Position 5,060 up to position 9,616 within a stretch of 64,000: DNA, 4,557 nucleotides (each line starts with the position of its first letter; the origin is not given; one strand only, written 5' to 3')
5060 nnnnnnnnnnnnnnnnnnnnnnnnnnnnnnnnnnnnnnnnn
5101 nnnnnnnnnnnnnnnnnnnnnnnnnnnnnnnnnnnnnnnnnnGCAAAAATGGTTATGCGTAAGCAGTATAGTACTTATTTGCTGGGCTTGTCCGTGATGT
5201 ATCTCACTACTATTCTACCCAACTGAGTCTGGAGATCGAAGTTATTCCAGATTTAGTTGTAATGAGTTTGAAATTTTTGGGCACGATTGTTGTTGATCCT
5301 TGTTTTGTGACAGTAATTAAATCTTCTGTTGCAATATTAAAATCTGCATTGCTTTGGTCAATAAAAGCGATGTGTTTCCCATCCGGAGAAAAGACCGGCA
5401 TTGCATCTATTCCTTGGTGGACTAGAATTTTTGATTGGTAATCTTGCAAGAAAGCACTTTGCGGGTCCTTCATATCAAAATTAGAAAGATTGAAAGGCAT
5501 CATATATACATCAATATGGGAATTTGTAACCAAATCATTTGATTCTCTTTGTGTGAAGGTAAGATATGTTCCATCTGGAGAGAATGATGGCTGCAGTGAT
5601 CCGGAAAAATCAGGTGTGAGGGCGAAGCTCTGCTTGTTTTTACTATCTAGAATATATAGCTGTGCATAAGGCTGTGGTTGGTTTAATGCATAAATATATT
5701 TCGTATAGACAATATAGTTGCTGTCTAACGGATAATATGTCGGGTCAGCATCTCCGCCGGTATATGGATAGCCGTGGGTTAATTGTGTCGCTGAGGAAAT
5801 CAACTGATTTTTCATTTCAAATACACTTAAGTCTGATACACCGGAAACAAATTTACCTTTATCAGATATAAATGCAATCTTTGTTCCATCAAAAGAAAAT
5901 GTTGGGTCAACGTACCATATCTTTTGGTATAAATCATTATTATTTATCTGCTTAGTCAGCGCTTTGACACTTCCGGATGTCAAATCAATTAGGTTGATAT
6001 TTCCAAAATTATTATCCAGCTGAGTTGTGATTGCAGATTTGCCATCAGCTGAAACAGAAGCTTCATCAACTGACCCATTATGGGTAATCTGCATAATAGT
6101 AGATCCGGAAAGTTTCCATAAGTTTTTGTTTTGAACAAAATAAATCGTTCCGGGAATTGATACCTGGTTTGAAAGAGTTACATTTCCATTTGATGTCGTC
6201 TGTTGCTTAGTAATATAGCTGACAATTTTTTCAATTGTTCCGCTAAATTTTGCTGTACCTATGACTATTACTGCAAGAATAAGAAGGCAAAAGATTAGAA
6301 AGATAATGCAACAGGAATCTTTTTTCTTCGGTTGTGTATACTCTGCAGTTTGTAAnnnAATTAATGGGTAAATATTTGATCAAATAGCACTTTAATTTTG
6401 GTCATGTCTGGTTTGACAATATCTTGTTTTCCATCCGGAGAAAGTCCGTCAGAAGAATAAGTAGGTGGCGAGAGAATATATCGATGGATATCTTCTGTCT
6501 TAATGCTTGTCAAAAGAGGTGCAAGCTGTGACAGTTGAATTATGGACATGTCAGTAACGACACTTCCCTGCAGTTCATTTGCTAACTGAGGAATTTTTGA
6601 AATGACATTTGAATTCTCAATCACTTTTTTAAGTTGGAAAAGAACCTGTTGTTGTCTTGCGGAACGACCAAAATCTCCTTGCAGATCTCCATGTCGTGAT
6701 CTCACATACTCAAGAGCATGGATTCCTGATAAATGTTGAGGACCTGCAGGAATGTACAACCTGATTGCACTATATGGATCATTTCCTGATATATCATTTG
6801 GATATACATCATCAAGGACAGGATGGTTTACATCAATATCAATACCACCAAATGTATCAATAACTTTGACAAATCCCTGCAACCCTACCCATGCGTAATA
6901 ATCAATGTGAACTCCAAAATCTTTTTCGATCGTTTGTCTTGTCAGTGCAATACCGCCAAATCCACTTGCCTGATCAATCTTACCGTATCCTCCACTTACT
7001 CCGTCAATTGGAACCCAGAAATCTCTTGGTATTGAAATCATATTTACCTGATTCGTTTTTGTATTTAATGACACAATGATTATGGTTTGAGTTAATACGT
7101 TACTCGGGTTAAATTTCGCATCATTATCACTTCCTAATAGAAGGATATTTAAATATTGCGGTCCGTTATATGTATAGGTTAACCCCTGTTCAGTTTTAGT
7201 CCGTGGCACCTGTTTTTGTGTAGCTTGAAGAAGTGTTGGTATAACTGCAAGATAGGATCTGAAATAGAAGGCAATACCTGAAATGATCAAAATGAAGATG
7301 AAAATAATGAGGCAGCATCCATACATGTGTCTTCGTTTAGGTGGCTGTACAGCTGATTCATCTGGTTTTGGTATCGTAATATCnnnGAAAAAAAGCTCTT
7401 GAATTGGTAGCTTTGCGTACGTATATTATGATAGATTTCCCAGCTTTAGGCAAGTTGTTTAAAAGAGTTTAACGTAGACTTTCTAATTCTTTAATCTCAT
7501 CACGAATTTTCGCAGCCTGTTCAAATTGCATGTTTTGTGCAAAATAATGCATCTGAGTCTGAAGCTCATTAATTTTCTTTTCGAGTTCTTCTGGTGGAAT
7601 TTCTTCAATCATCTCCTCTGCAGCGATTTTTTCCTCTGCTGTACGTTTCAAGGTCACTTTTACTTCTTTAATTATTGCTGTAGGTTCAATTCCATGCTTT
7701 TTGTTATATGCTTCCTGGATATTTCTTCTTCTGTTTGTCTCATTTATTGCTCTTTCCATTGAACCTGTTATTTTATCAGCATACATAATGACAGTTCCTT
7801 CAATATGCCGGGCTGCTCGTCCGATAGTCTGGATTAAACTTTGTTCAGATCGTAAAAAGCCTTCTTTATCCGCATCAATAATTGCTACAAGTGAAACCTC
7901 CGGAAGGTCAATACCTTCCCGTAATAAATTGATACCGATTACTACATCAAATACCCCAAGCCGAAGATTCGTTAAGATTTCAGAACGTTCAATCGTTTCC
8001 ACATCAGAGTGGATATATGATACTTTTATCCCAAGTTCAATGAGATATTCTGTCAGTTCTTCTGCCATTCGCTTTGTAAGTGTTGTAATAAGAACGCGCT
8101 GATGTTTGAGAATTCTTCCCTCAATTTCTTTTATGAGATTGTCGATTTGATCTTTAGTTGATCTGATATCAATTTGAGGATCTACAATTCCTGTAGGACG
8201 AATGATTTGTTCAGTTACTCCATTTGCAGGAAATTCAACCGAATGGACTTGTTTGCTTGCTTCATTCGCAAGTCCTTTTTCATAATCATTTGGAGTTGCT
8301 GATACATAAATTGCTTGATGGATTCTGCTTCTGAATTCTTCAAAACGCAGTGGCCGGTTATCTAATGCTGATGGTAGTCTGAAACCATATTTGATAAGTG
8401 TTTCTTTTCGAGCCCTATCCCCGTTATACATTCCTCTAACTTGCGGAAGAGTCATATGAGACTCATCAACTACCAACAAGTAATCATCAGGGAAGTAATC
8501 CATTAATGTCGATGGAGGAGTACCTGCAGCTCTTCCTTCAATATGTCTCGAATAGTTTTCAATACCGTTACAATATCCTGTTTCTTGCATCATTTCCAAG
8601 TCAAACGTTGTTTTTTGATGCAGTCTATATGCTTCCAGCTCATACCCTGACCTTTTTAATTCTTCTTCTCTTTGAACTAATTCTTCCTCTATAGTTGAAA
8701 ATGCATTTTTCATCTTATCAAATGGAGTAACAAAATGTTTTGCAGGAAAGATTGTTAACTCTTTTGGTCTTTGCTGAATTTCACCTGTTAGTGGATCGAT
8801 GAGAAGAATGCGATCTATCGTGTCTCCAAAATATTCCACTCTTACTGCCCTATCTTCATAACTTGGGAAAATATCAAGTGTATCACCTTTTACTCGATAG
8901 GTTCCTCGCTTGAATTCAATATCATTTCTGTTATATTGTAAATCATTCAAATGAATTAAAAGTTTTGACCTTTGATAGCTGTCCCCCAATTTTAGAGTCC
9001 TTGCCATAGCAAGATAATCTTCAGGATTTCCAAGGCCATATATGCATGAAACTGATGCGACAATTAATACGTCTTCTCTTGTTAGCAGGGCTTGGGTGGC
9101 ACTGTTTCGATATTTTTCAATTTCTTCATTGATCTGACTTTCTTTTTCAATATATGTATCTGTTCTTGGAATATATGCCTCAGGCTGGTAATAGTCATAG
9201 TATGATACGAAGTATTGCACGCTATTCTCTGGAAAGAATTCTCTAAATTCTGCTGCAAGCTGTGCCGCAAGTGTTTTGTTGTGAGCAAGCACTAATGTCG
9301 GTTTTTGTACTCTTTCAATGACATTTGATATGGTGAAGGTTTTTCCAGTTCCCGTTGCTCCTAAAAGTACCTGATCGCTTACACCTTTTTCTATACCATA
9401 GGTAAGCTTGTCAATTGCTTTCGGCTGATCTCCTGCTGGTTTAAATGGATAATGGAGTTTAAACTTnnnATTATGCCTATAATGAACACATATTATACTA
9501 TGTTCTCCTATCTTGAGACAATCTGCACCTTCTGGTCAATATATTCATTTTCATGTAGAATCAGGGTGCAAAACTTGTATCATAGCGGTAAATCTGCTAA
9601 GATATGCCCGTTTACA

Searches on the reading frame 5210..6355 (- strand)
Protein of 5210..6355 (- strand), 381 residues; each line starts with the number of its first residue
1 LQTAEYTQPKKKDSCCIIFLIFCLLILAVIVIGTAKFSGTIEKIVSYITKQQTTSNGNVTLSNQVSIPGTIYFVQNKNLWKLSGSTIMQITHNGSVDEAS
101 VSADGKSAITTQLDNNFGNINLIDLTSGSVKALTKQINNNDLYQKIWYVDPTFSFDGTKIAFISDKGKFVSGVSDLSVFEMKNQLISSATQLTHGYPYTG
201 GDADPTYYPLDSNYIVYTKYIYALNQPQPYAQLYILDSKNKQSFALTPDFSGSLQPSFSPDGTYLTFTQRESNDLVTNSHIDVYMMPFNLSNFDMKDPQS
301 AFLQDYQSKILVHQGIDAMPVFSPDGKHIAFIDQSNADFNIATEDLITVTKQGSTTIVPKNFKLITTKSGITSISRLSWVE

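Call 78: search_protein_families(library=pfam, proteins=[window:5210-6355:-], max_evalue=0.0001)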
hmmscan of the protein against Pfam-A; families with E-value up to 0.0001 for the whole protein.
window:5210-6355:- (381 aa): 2 families
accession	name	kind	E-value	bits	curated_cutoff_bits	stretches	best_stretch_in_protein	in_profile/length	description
PF07676.18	PD40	-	2.7e-16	59.5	20.9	0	313-332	7-26/38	WD40-like Beta Propeller Repeat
PF00930.27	DPPIV_N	-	1.4e-05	24.5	22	0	314-358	42-87/354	Dipeptidyl peptidase IV (DPP IV) N-terminal region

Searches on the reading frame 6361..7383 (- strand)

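Call 78: search_protein_families(library=pfam, proteins=[window:6361-7383:-], max_evalue=0.0001)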
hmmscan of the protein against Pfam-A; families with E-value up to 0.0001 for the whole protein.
window:6361-7383:- (340 aa): 1 family
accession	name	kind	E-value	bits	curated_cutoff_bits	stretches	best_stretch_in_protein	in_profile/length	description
PF03816.19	LytR_cpsA_psr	-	2.8e-40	138.3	24.6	1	98-253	2-146/150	LytR_cpsA_psr family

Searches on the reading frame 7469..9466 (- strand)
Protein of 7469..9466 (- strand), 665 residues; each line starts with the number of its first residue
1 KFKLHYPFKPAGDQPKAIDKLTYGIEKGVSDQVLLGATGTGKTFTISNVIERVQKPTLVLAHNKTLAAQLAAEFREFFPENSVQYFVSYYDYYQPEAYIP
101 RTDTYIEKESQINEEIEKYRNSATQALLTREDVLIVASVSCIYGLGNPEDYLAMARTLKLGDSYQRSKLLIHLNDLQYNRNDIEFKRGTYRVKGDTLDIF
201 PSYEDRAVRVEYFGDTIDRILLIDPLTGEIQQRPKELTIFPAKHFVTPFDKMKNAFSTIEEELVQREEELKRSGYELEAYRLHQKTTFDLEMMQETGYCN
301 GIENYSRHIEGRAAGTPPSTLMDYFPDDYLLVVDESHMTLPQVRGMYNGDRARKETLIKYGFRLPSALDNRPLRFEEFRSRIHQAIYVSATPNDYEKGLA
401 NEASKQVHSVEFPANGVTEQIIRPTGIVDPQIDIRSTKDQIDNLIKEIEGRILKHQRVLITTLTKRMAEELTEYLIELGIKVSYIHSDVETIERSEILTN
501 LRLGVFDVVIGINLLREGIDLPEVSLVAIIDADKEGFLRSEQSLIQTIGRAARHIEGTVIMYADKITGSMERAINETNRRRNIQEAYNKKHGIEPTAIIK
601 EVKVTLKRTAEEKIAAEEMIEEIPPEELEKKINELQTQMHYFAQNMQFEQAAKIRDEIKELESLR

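Call 15: search_protein_families(library=ncbifam, proteins=[window:7469-9466:-], max_evalue=0.00001)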
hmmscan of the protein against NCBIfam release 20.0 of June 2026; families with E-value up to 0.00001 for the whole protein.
window:7469-9466:- (665 aa): 20 families
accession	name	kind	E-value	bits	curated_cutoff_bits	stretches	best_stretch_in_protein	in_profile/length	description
NF003673.1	PRK05298.1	equivalog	0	1030.7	743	1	1-662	1-651/653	excinuclease ABC subunit UvrB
TIGR00631.1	uvrb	equivalog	1.6e-303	1008.1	750.1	1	1-661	1-657/658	excinuclease ABC subunit UvrB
TIGR00580.2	mfd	equivalog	8.9e-19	67.4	800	1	174-303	2-132/907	transcription-repair coupling factor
NF007966.0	PRK10689.1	equivalog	9.4e-13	46.8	1329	1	23-250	7-222/1148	transcription-repair coupling factor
TIGR00595.1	priA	equivalog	9.1e-11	41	230.35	1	462-636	272-455/509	replication restart helicase PriA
NF053631.1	RNA_helic_CshA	equivalog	2e-10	40.1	646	1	383-628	173-411/434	degradosome RNA helicase CshA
NF004066.1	PRK05580.1-3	equivalog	3.2e-10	39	813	1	464-565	549-658/788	primosomal protein N'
NF004070.0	PRK05580.2-2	equivalog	6.3e-09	34.5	921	1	465-583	495-621/729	primosomal protein N'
NF053636.1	DDHlcsCsdAPsy1082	equivalog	6.4e-09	34.9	890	1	456-604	244-385/512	DEAD/DEAH box helicase CsdA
NF053632.1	heli_RadD_YejH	equivalog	1.6e-08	33.3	720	0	440-556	235-344/573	DNA repair helicase RadD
NF008394.0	PRK11192.1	equivalog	2.1e-08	33.4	507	1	456-618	248-411/441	ATP-dependent RNA helicase SrmB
TIGR00643.1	recG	equivalog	2.3e-08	33.2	659.4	0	465-553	470-552/629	ATP-dependent DNA helicase RecG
NF004067.0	PRK05580.1-4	equivalog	9e-08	30.9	763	0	464-560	496-600/737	primosomal protein N'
TIGR04095.1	dnd_restrict_1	equivalog_domain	2.3e-07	30.2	600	0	470-557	303-386/451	DNA phosphorothioation system restriction enzyme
NF008744.0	PRK11776.1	equivalog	7.5e-07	28.1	524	1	384-586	180-369/460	ATP-dependent RNA helicase DbpA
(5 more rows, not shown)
